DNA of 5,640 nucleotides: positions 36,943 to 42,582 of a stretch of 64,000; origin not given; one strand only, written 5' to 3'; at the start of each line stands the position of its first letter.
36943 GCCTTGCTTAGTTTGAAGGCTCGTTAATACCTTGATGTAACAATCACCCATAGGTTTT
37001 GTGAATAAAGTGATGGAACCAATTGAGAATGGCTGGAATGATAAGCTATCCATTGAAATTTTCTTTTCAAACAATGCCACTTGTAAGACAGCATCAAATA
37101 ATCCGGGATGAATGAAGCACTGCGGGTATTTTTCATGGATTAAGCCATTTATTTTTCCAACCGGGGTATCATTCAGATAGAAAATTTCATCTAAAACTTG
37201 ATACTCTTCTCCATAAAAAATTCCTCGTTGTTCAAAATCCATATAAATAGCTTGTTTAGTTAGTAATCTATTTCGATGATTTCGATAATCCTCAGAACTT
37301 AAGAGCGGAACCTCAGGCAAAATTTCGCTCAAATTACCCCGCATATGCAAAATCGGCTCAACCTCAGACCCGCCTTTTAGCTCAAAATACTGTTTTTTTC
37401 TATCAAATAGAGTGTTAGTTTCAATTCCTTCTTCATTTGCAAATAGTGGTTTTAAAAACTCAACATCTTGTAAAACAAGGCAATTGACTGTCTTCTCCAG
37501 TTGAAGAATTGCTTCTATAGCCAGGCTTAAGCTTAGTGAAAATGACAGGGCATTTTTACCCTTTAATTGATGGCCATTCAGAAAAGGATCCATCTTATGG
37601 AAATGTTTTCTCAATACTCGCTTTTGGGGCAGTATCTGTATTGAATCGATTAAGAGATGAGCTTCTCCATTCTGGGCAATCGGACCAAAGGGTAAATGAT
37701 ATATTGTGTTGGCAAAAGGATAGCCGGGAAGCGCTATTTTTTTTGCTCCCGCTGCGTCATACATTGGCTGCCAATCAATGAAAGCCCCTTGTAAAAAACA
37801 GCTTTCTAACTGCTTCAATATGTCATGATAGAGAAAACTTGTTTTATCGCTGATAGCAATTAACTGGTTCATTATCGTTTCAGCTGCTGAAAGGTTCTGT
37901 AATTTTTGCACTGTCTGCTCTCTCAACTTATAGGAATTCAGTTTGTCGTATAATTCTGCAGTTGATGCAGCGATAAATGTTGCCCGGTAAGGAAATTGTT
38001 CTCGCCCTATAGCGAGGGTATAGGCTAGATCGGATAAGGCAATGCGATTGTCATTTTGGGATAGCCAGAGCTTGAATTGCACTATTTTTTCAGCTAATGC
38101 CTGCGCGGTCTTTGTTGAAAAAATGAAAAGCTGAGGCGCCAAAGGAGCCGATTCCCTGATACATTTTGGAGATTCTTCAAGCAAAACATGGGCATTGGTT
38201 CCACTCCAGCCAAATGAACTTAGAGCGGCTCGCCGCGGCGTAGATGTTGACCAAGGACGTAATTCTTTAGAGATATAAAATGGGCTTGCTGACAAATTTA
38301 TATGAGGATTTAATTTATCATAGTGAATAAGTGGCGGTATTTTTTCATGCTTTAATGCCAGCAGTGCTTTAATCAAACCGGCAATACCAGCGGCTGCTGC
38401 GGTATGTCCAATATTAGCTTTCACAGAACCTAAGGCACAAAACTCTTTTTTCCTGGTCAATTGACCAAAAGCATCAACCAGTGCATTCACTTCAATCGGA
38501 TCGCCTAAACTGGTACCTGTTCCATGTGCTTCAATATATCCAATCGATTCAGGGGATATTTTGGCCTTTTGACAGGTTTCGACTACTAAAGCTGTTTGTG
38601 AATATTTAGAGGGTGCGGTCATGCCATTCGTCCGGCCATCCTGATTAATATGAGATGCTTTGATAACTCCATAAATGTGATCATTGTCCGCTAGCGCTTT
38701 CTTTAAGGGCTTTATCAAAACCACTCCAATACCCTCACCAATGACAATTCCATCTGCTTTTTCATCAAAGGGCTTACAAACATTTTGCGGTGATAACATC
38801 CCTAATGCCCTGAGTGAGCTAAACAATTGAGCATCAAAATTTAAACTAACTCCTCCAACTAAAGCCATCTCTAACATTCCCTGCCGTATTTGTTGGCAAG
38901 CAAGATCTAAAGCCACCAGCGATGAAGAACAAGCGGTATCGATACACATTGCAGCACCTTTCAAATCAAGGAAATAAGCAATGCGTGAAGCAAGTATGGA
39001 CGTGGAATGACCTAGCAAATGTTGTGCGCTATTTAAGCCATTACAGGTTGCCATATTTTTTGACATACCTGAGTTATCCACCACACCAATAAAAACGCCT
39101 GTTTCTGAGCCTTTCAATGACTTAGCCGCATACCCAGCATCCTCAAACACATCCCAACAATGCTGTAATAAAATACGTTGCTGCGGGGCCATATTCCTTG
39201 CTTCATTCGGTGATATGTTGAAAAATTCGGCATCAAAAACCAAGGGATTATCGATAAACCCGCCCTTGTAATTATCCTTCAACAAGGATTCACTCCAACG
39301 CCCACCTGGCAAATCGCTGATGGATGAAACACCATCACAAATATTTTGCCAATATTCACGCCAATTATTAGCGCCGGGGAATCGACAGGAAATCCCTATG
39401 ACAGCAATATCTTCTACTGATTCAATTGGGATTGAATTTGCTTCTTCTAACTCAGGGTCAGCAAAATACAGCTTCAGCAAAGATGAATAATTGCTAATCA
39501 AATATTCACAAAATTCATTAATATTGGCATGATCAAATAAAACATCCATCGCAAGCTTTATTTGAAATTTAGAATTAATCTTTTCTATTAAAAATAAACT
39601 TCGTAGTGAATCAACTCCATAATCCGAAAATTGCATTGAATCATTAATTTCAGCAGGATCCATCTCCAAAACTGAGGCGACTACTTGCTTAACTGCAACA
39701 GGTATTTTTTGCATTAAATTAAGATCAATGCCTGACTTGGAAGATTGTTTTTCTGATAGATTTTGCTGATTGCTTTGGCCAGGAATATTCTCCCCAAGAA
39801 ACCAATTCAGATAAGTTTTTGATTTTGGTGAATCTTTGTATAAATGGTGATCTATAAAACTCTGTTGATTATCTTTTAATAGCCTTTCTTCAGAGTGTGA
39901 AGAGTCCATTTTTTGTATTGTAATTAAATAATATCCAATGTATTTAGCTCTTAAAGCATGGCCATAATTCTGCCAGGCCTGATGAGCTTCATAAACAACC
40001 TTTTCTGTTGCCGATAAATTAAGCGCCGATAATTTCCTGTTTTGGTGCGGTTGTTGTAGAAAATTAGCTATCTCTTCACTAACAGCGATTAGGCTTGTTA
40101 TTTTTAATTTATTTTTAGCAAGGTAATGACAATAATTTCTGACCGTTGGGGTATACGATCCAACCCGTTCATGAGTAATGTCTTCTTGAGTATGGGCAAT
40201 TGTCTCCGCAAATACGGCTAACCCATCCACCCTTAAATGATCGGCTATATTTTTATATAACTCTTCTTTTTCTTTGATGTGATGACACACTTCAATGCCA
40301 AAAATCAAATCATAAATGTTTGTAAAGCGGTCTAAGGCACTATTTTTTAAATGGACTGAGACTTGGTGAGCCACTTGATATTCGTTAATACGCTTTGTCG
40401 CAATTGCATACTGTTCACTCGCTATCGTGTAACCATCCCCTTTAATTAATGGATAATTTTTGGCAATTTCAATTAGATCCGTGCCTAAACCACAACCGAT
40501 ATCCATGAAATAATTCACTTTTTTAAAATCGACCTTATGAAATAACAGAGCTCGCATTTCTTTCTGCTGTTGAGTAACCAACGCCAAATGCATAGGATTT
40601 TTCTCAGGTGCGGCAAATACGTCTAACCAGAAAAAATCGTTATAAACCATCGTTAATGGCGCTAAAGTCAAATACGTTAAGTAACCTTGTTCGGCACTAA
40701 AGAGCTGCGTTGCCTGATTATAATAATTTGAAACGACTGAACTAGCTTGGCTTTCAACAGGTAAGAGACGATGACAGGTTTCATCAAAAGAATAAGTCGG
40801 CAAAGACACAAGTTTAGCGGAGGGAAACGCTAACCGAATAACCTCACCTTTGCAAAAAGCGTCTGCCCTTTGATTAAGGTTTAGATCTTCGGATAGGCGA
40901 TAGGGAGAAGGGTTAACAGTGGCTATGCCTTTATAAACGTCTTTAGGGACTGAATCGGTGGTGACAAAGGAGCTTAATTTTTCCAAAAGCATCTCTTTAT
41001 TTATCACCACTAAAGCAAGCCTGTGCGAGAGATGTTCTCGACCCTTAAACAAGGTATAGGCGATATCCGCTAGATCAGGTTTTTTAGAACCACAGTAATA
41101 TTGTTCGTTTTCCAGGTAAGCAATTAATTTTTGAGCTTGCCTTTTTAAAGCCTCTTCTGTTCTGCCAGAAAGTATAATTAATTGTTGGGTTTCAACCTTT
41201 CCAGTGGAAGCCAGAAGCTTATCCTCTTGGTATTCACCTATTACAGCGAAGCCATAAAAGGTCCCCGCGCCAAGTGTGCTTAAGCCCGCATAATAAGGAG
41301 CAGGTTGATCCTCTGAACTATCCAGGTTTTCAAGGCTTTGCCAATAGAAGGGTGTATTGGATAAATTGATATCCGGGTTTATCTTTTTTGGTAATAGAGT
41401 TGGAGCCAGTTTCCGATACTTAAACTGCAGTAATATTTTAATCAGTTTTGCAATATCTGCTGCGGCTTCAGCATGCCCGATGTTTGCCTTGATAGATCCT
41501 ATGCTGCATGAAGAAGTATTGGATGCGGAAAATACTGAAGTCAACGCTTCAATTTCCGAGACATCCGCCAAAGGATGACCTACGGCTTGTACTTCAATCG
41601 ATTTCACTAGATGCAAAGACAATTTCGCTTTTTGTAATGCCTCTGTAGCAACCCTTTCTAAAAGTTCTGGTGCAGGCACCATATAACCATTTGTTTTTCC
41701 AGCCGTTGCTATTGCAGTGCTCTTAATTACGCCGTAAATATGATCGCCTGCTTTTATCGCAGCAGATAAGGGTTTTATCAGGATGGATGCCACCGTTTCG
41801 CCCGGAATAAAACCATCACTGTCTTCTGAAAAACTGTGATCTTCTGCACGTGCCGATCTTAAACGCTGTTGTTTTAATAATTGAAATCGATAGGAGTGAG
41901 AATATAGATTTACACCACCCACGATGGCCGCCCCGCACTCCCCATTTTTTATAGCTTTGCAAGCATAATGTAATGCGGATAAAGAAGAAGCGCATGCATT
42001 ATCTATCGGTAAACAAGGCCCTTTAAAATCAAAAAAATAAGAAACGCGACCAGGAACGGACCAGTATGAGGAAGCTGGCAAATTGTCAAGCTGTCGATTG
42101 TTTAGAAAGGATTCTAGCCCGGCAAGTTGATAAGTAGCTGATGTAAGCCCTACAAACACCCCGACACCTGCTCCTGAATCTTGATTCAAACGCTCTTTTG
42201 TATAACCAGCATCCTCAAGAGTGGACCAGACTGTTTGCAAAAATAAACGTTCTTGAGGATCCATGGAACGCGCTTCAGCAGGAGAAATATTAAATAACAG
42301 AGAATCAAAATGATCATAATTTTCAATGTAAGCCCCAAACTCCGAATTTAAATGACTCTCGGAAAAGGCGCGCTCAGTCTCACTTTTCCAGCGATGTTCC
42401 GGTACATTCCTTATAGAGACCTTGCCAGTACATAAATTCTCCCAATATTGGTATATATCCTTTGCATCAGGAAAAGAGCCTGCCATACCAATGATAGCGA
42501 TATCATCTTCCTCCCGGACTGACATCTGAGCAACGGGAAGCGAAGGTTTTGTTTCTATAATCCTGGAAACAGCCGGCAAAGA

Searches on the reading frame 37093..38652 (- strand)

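Call 12: search_protein_families(library=pfam, proteins=[window:37093-38652:-], max_evalue=0.0001)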
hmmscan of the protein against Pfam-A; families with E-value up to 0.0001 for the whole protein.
window:37093-38652:- (520 aa): 5 families
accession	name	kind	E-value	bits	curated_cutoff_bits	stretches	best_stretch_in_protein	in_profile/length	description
PF02801.28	Ketoacyl-synt_C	-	1.6e-39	135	20.8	1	2-111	9-118/119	Beta-ketoacyl synthase, C-terminal domain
PF22336.2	RhiE-like_linker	-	4.5e-15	55.8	27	1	177-241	1-63/67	RhiE-like, KS-MAT linker domain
PF16197.11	KAsynt_C_assoc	-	8.7e-15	55.5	33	1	115-224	2-108/111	Ketoacyl-synthetase C-terminal extension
PF22621.2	CurL-like_PKS_C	-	3.4e-14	53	27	1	174-238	1-64/64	CurL-like, PKS C-terminal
PF21089.3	PKS_DH_N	-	2.5e-07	31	27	1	341-416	10-88/103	Polyketide synthase dehydratase domain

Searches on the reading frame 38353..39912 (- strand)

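Call 12: search_protein_families(library=pfam, proteins=[window:38353-39912:-], max_evalue=0.0001)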
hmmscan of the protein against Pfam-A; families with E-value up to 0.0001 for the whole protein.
window:38353-39912:- (520 aa): 5 families
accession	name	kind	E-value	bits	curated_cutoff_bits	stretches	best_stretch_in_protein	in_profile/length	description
PF00109.32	ketoacyl-synt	-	7e-78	262.1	20.8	1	167-406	2-252/252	Beta-ketoacyl synthase, N-terminal domain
PF02801.28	Ketoacyl-synt_C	-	7.6e-37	126.4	20.8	1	414-520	1-107/119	Beta-ketoacyl synthase, C-terminal domain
PF00550.31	PP-binding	-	6.7e-16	58.7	20.8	1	73-138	2-67/67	Phosphopantetheine attachment site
PF23297.2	ACP_SdgA_C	-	2.8e-06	27.8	27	1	72-143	13-84/95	Highly reducing polyketide synthase sdgA, C-terminal ACP domain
PF00108.29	Thiolase_N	-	5.3e-05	23.2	26.4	0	317-355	72-112/260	Thiolase, N-terminal domain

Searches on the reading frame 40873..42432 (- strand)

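Call 12: search_protein_families(library=pfam, proteins=[window:40873-42432:-], max_evalue=0.0001)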
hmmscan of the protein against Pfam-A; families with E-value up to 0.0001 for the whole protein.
window:40873-42432:- (520 aa): 6 families
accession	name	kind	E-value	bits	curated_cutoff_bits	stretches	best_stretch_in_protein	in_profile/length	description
PF00109.32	ketoacyl-synt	-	1e-56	192.8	20.8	1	2-225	28-252/252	Beta-ketoacyl synthase, N-terminal domain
PF02801.28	Ketoacyl-synt_C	-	1.8e-25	89.7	20.8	1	233-346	1-116/119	Beta-ketoacyl synthase, C-terminal domain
PF22621.2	CurL-like_PKS_C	-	9.7e-17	61.1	27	1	417-486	1-64/64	CurL-like, PKS C-terminal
PF22336.2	RhiE-like_linker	-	1.8e-15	57.1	27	1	421-491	2-65/67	RhiE-like, KS-MAT linker domain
PF00108.29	Thiolase_N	-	5e-08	33.1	26.4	1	139-185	77-123/260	Thiolase, N-terminal domain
PF16197.11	KAsynt_C_assoc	-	6.1e-06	27.1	33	1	379-446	25-90/111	Ketoacyl-synthetase C-terminal extension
